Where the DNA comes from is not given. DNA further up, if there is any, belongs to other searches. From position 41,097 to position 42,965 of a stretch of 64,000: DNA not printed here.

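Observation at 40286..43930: Candidate porin-cytochrome transmembrane electron conduit (decahaem MtrA-like cytochrome + beta-barrel OMP + hexahaem lipoprotein)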

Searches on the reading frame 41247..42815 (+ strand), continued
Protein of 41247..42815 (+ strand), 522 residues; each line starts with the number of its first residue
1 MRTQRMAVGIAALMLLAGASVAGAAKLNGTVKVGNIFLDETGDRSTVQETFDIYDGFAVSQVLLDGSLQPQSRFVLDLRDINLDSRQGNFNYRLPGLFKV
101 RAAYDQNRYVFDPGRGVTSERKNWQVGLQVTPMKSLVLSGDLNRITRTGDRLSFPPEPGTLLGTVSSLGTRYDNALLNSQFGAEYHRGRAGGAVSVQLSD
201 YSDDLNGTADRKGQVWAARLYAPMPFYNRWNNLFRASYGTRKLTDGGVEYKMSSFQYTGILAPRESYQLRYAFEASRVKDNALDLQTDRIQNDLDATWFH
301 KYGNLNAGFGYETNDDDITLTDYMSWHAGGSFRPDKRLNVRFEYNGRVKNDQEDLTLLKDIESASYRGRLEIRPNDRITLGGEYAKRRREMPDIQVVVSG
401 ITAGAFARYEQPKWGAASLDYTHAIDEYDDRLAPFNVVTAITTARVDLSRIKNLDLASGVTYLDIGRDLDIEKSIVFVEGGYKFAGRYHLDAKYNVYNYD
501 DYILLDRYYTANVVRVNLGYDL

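Call 56: search_protein_families(library=pfam, proteins=[P0259, P0263, P0267, P0280, P0292, P0297, P0304, P0321, P0332, P0352], max_evalue=0.1)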
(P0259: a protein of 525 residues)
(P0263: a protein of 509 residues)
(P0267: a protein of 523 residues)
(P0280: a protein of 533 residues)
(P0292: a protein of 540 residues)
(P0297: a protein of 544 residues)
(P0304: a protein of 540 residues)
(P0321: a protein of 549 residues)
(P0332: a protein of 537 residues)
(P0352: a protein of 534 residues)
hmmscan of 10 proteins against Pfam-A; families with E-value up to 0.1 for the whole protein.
P0259 (525 aa): 3 families
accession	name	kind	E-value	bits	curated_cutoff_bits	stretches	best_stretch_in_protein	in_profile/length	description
PF13609.12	Porin_4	-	6.8e-09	36.4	27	2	339-501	156-309/310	Gram-negative porin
PF13505.12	OMP_b-brl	-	1.2e-05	25.9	28.7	0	262-350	60-156/175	Outer membrane protein beta-barrel domain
PF11854.14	MtrB_PioB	-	0.001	18.2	23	1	279-350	333-401/635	Putative outer membrane beta-barrel porin, MtrB/PioB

P0263 (509 aa): 2 families
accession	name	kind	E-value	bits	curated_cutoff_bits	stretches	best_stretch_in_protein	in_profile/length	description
PF13505.12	OMP_b-brl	-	8.5e-06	26.5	28.7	1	244-314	96-172/175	Outer membrane protein beta-barrel domain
PF10677.15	DUF2490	-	0.01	16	29.8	0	243-346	11-99/186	Protein of unknown function (DUF2490)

P0267 (523 aa): 1 family
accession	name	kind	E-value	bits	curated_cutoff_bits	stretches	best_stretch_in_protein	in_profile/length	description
PF11854.14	MtrB_PioB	-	0.00029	20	23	1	119-199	114-199/635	Putative outer membrane beta-barrel porin, MtrB/PioB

P0280 (533 aa): 0 families

P0292 (540 aa): 0 families

P0297 (544 aa): 0 families

P0304 (540 aa): 0 families

P0321 (549 aa): 1 family
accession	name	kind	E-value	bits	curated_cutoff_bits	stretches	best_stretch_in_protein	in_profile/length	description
PF11854.14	MtrB_PioB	-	0.0031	16.6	23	1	118-209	114-206/635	Putative outer membrane beta-barrel porin, MtrB/PioB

P0332 (537 aa): 0 families

P0352 (534 aa): 0 families

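Call 58: search_protein_families(library=ncbifam, proteins=[L012:1499-4756:+, L010:2105-4732:+, L015:2224-4863:+, L020:8574-11273:+, L014:8638-10452:+, L014:10594-11844:+, L012:9320-12178:-, L033:8945-9958:+], max_evalue=0.01)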
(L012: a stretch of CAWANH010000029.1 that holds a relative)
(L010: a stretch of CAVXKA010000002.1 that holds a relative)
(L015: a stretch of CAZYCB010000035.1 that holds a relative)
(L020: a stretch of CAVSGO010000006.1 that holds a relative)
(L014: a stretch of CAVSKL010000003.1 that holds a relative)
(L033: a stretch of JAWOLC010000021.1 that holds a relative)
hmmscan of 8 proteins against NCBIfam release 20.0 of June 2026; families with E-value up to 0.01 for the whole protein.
L012:1499-4756:+ (1085 aa): 10 families
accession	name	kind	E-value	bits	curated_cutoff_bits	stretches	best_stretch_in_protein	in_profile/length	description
TIGR01905.1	paired_CXXCH_1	subfamily_domain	1.3e-190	617.1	25.2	22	499-537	1-39/41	doubled CXXCH domain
TIGR03508.1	decahem_SO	subfamily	1.1e-133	444.5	192.2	10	285-442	68-223/258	DmsE family decaheme c-type cytochrome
NF041028.1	decahem_GSU2203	exception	2.4e-115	385.1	325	9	281-439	94-253/317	GSU2203 family decaheme c-type cytochrome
TIGR03507.1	decahem_SO1788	subfamily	1.1e-28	100.2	209.3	5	817-886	237-310/672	OmcA/MtrC family decaheme c-type cytochrome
NF047727.1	4hemeCytCCctA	equivalog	1.6e-22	79.7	180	3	139-203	34-93/109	tetraheme c-type cytochrome CctA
NF045713.1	CxxCH_16_HmcA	equivalog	6.7e-20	71.2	400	2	527-609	472-539/541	sulfate respiration complex hexadecaheme cytochrome HmcA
NF045722.1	c3_cytochr_TmcA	equivalog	1.6e-16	60.3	114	2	70-131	59-117/125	acidic tetraheme cytochrome c3 TmcA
TIGR03153.1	cytochr_NrfH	equivalog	1.4e-15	57.6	134.2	1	332-441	25-136/138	cytochrome c nitrite reductase small subunit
NF008659.0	PRK11659.1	equivalog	1.5e-13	50.9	184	1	1010-1053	45-87/188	cytochrome c nitrite reductase pentaheme subunit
TIGR03146.1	cyt_nit_nrfB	equivalog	2e-13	50.8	166.6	1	649-708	85-143/145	cytochrome c nitrite reductase pentaheme subunit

L010:2105-4732:+ (875 aa): 11 families
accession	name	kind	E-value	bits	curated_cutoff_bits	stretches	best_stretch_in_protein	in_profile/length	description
TIGR01905.1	paired_CXXCH_1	subfamily_domain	1.1e-158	515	25.2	18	338-378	1-40/41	doubled CXXCH domain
TIGR03508.1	decahem_SO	subfamily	1.3e-105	352.6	192.2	7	77-234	69-224/258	DmsE family decaheme c-type cytochrome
NF041028.1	decahem_GSU2203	exception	5.1e-88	295.3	325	8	77-231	100-254/317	GSU2203 family decaheme c-type cytochrome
TIGR03507.1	decahem_SO1788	subfamily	1.5e-22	79.8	209.3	6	265-407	176-310/672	OmcA/MtrC family decaheme c-type cytochrome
NF047727.1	4hemeCytCCctA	equivalog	2.5e-15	56.6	180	2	468-547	38-106/109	tetraheme c-type cytochrome CctA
NF045713.1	CxxCH_16_HmcA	equivalog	1.2e-14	53.9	400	3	154-306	114-256/541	sulfate respiration complex hexadecaheme cytochrome HmcA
NF045722.1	c3_cytochr_TmcA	equivalog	7.3e-14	51.7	114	0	708-768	57-113/125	acidic tetraheme cytochrome c3 TmcA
NF008659.0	PRK11659.1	equivalog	1.5e-12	47.6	184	1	638-702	111-172/188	cytochrome c nitrite reductase pentaheme subunit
TIGR03146.1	cyt_nit_nrfB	equivalog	2.7e-11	44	166.6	2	801-846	10-55/145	cytochrome c nitrite reductase pentaheme subunit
TIGR03153.1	cytochr_NrfH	equivalog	3.6e-05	23.8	134.2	0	314-422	24-134/138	cytochrome c nitrite reductase small subunit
NF049875.1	NetB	exception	0.00047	20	380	1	562-704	68-202/211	Nrf-like electron transfer protein NetB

L015:2224-4863:+ (879 aa): 12 families
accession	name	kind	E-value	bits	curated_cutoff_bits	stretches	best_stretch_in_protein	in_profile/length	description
TIGR03508.1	decahem_SO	subfamily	7.4e-30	104.3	192.2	3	32-243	67-257/258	DmsE family decaheme c-type cytochrome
NF041028.1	decahem_GSU2203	exception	3.4e-22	79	325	3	95-265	38-215/317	GSU2203 family decaheme c-type cytochrome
TIGR01583.1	formate-DH-gamm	equivalog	1e-14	55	115.85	1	627-839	2-200/204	formate dehydrogenase subunit gamma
NF007558.0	PRK10179.1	equivalog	2.1e-10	40.7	339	1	626-833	6-196/217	formate dehydrogenase-N subunit gamma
TIGR04257.1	nanowire_3heme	domain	2.1e-09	37.4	40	1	527-565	24-62/75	c(7)-type cytochrome triheme domain-containing protein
NF008659.0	PRK11659.1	equivalog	7.9e-08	32.2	184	0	199-259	110-169/188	cytochrome c nitrite reductase pentaheme subunit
NF007924.0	PRK10639.1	equivalog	3.5e-07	30.2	341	1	626-837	6-199/211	formate dehydrogenase cytochrome b556 subunit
TIGR03146.1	cyt_nit_nrfB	equivalog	3.9e-07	30.5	166.6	0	199-258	84-142/145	cytochrome c nitrite reductase pentaheme subunit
TIGR02125.1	CytB-hydogenase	equivalog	2.1e-05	24.1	121.5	1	629-807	2-181/212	Ni/Fe-hydrogenase, b-type cytochrome subunit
NF040968.1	FeS_ExtO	equivalog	0.0032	16.3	200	1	64-114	33-83/416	selenite/tellurite reduction operon b-type cytochrome iron-sulfur cluster-binding subunit ExtO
NF040967.1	cytc_ExtN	equivalog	0.0035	16.2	200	1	64-114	33-83/415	selenite/tellurite reduction operon c-type cytochrome ExtN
TIGR01905.1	paired_CXXCH_1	subfamily_domain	0.0037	17.1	25.2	1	230-258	8-37/41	doubled CXXCH domain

L020:8574-11273:+ (899 aa): 11 families
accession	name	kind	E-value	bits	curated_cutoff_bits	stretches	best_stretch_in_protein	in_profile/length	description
TIGR03508.1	decahem_SO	subfamily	5.2e-27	94.9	192.2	3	51-266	63-257/258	DmsE family decaheme c-type cytochrome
NF041028.1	decahem_GSU2203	exception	4.4e-19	68.9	325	3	118-310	38-232/317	GSU2203 family decaheme c-type cytochrome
TIGR01583.1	formate-DH-gamm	equivalog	1.1e-12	48.4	115.85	1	650-831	2-171/204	formate dehydrogenase subunit gamma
NF007924.0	PRK10639.1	equivalog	5.2e-08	32.9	341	1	645-830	2-172/211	formate dehydrogenase cytochrome b556 subunit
NF007558.0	PRK10179.1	equivalog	2.4e-07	30.7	339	1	648-827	5-171/217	formate dehydrogenase-N subunit gamma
TIGR03153.1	cytochr_NrfH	equivalog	2.6e-06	27.5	134.2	0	36-103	6-63/138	cytochrome c nitrite reductase small subunit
NF008659.0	PRK11659.1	equivalog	6.1e-06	26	184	0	479-585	47-143/188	cytochrome c nitrite reductase pentaheme subunit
TIGR03146.1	cyt_nit_nrfB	equivalog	2.8e-05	24.5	166.6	0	113-160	8-54/145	cytochrome c nitrite reductase pentaheme subunit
TIGR04257.1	nanowire_3heme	domain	0.00045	20.3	40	0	479-518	24-62/75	c(7)-type cytochrome triheme domain-containing protein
NF040968.1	FeS_ExtO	equivalog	0.0042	16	200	0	87-132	33-78/416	selenite/tellurite reduction operon b-type cytochrome iron-sulfur cluster-binding subunit ExtO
NF040967.1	cytc_ExtN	equivalog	0.0043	15.9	200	1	87-132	33-78/415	selenite/tellurite reduction operon c-type cytochrome ExtN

L014:8638-10452:+ (604 aa): 6 families
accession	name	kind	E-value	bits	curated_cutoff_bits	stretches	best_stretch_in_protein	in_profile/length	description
NF041198.1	UshA_like_PCGU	equivalog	1.5e-20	73.3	275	2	184-268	409-493/519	UshA-like (seleno)protein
TIGR03508.1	decahem_SO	subfamily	2.4e-11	43.6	192.2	2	217-326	3-102/258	DmsE family decaheme c-type cytochrome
NF041028.1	decahem_GSU2203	exception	1.6e-10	40.7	325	1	216-394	36-213/317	GSU2203 family decaheme c-type cytochrome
TIGR03153.1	cytochr_NrfH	equivalog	1.3e-06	28.6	134.2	0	287-335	30-69/138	cytochrome c nitrite reductase small subunit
TIGR01905.1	paired_CXXCH_1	subfamily_domain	5e-06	26.3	25.2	1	355-390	9-38/41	doubled CXXCH domain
NF040886.1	cyt_C_like_Sec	equivalog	4.2e-05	22.3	250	1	185-267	47-124/423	multiheme c-type cytochrome (seleno)protein ExtKL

L014:10594-11844:+ (416 aa): 1 family
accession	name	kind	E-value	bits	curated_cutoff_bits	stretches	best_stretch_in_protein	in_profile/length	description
NF045713.1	CxxCH_16_HmcA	equivalog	0.0098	14.5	400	1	376-409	342-372/541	sulfate respiration complex hexadecaheme cytochrome HmcA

L012:9320-12178:- (952 aa): 3 families
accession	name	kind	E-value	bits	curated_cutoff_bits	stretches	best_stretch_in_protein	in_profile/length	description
TIGR03508.1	decahem_SO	subfamily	3.8e-11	43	192.2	1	655-719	163-226/258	DmsE family decaheme c-type cytochrome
NF041028.1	decahem_GSU2203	exception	0.00072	18.9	325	0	548-714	95-253/317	GSU2203 family decaheme c-type cytochrome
TIGR03153.1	cytochr_NrfH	equivalog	0.0014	18.7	134.2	0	581-690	39-135/138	cytochrome c nitrite reductase small subunit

L033:8945-9958:+ (337 aa): 7 families
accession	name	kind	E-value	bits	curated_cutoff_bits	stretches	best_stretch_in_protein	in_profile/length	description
TIGR03508.1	decahem_SO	subfamily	8.4e-76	254.8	192.2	1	66-330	1-257/258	DmsE family decaheme c-type cytochrome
NF041028.1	decahem_GSU2203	exception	2.9e-73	246.8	325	1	59-332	28-306/317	GSU2203 family decaheme c-type cytochrome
TIGR01905.1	paired_CXXCH_1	subfamily_domain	4.7e-28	96.8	25.2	3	258-295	1-39/41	doubled CXXCH domain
TIGR03153.1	cytochr_NrfH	equivalog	2.3e-09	37.4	134.2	1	234-325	22-113/138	cytochrome c nitrite reductase small subunit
NF008659.0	PRK11659.1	equivalog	9.9e-09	35.1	184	1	68-204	47-174/188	cytochrome c nitrite reductase pentaheme subunit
TIGR03146.1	cyt_nit_nrfB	equivalog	4.2e-07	30.4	166.6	1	68-199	12-143/145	cytochrome c nitrite reductase pentaheme subunit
NF041198.1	UshA_like_PCGU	equivalog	6.7e-05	21.7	275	1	100-148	473-510/519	UshA-like (seleno)protein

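Call 59: search_protein_families(library=pfam, proteins=[L014:4002-4682:+, L016:11183-11836:+, L021:3166-4701:-, L014:2304-4001:+, L016:9544-11106:-, L015:2224-4863:+, L015:10276-11472:+, L016:1461-4370:-], max_evalue=0.001)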
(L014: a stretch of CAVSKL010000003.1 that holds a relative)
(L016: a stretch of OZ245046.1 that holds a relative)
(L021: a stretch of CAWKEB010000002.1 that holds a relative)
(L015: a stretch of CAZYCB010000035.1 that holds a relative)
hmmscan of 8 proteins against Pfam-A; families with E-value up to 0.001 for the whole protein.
L014:4002-4682:+ (226 aa): 6 families
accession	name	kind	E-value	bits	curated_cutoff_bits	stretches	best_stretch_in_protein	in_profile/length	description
PF13435.11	Cytochrome_C554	-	1.6e-18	67.9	20.8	1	74-158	1-84/84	Cytochrome c554 and c-prime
PF09699.15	Paired_CXXCH_1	-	1.1e-07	31.9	20.6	0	188-205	5-22/41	Doubled CXXCH motif (Paired_CXXCH_1)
PF14522.11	Cytochrome_C7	-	1.9e-07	31.2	24.8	1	123-196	13-66/67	Cytochrome c7 and related cytochrome c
PF22113.1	Mtrc-MtrF_II-IV_dom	-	2.6e-06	27.5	30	1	59-163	68-169/176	Outer membrane cytochrome MtrC/MtrF-like, domains II/IV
PF14537.11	Cytochrom_c3_2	-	0.00039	21.3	25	0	125-197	8-65/79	Cytochrome c3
PF02085.21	Cytochrom_CIII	-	0.00056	20.7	22.9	0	73-157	31-101/101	Class III cytochrome C family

L016:11183-11836:+ (217 aa): 5 families
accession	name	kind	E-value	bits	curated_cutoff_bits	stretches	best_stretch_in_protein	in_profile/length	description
PF13435.11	Cytochrome_C554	-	2e-17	64.3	20.8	1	69-153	2-84/84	Cytochrome c554 and c-prime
PF22113.1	Mtrc-MtrF_II-IV_dom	-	3.3e-08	33.7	30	2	66-159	81-170/176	Outer membrane cytochrome MtrC/MtrF-like, domains II/IV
PF14522.11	Cytochrome_C7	-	9.4e-07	29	24.8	1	141-192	8-53/67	Cytochrome c7 and related cytochrome c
PF14537.11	Cytochrom_c3_2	-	1.1e-05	26.3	25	0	143-199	4-45/79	Cytochrome c3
PF09699.15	Paired_CXXCH_1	-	1.6e-05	24.9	20.6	0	142-190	4-39/41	Doubled CXXCH motif (Paired_CXXCH_1)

L021:3166-4701:- (511 aa): 2 families
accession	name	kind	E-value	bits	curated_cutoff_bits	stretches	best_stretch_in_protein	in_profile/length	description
PF03264.19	Cytochrom_NNT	-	1.8e-08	34.7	24.1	1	115-202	9-100/174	NapC/NirT cytochrome c family, N-terminal region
PF14522.11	Cytochrome_C7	-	2.7e-05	24.3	24.8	0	440-470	43-67/67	Cytochrome c7 and related cytochrome c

L014:2304-4001:+ (565 aa): 3 families
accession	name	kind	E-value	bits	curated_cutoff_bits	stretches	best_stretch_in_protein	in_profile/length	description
PF03264.19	Cytochrom_NNT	-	2.4e-07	31.1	24.1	1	159-250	6-101/174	NapC/NirT cytochrome c family, N-terminal region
PF14537.11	Cytochrom_c3_2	-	3.3e-05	24.7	25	0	488-556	8-66/79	Cytochrome c3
PF14522.11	Cytochrome_C7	-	4.9e-05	23.5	24.8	0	375-514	12-67/67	Cytochrome c7 and related cytochrome c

L016:9544-11106:- (520 aa): 2 families
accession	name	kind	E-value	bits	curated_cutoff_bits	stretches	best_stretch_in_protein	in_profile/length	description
PF03264.19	Cytochrom_NNT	-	1.5e-08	35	24.1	1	118-208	5-99/174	NapC/NirT cytochrome c family, N-terminal region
PF14537.11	Cytochrom_c3_2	-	6.9e-06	26.9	25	1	453-519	8-65/79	Cytochrome c3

L015:2224-4863:+ (879 aa): 8 families
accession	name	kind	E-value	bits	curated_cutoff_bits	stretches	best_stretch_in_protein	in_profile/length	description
PF14522.11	Cytochrome_C7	-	3.1e-28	97.8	24.8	2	34-101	12-67/67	Cytochrome c7 and related cytochrome c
PF09699.15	Paired_CXXCH_1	-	2.3e-26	91.6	20.6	1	229-260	7-39/41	Doubled CXXCH motif (Paired_CXXCH_1)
PF14537.11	Cytochrom_c3_2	-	1.1e-21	77.5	25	2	276-362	5-78/79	Cytochrome c3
PF01292.26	Ni_hydr_CYTB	-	1.8e-13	51.1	30.1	1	629-808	1-164/179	Prokaryotic cytochrome b561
PF22113.1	Mtrc-MtrF_II-IV_dom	-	3.7e-11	43.3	30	0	278-444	7-175/176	Outer membrane cytochrome MtrC/MtrF-like, domains II/IV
PF02085.21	Cytochrom_CIII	-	1.4e-10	41.9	22.9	0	58-134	19-86/101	Class III cytochrome C family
PF00684.25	DnaJ_CXXCXGXG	-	4.7e-06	27.2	32.7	0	387-433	5-49/65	DnaJ central domain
PF14358.11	DUF4405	-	5e-05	24.2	26.7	1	638-695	3-63/66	Domain of unknown function (DUF4405)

L015:10276-11472:+ (399 aa): 6 families
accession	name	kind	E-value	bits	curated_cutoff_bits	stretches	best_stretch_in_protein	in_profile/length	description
PF09699.15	Paired_CXXCH_1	-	5.6e-14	52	20.6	1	150-188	6-39/41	Doubled CXXCH motif (Paired_CXXCH_1)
PF14537.11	Cytochrom_c3_2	-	1.9e-13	51.1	25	1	65-185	1-78/79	Cytochrome c3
PF14522.11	Cytochrome_C7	-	2.5e-12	46.9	24.8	1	32-114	2-67/67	Cytochrome c7 and related cytochrome c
PF22113.1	Mtrc-MtrF_II-IV_dom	-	8.5e-08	32.3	30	0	223-318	8-104/176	Outer membrane cytochrome MtrC/MtrF-like, domains II/IV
PF22678.1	Cytochrom_c_NrfB-like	-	1.9e-06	28.7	27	0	34-78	23-66/89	Cytochrome c-type protein NrfB-like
PF13435.11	Cytochrome_C554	-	0.00012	23.4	20.8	0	37-78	42-84/84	Cytochrome c554 and c-prime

L016:1461-4370:- (969 aa): 5 families
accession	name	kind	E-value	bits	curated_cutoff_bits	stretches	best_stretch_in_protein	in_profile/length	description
PF14537.11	Cytochrom_c3_2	-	1.3e-14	54.9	25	3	449-575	1-78/79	Cytochrome c3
PF14522.11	Cytochrome_C7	-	4.1e-14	52.6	24.8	0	663-726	4-67/67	Cytochrome c7 and related cytochrome c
PF09699.15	Paired_CXXCH_1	-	9.8e-12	44.8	20.6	0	616-648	5-39/41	Doubled CXXCH motif (Paired_CXXCH_1)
PF22113.1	Mtrc-MtrF_II-IV_dom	-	6e-07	29.6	30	0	615-651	4-41/176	Outer membrane cytochrome MtrC/MtrF-like, domains II/IV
PF22678.1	Cytochrom_c_NrfB-like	-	3.4e-05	24.7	27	0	499-587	1-80/89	Cytochrome c-type protein NrfB-like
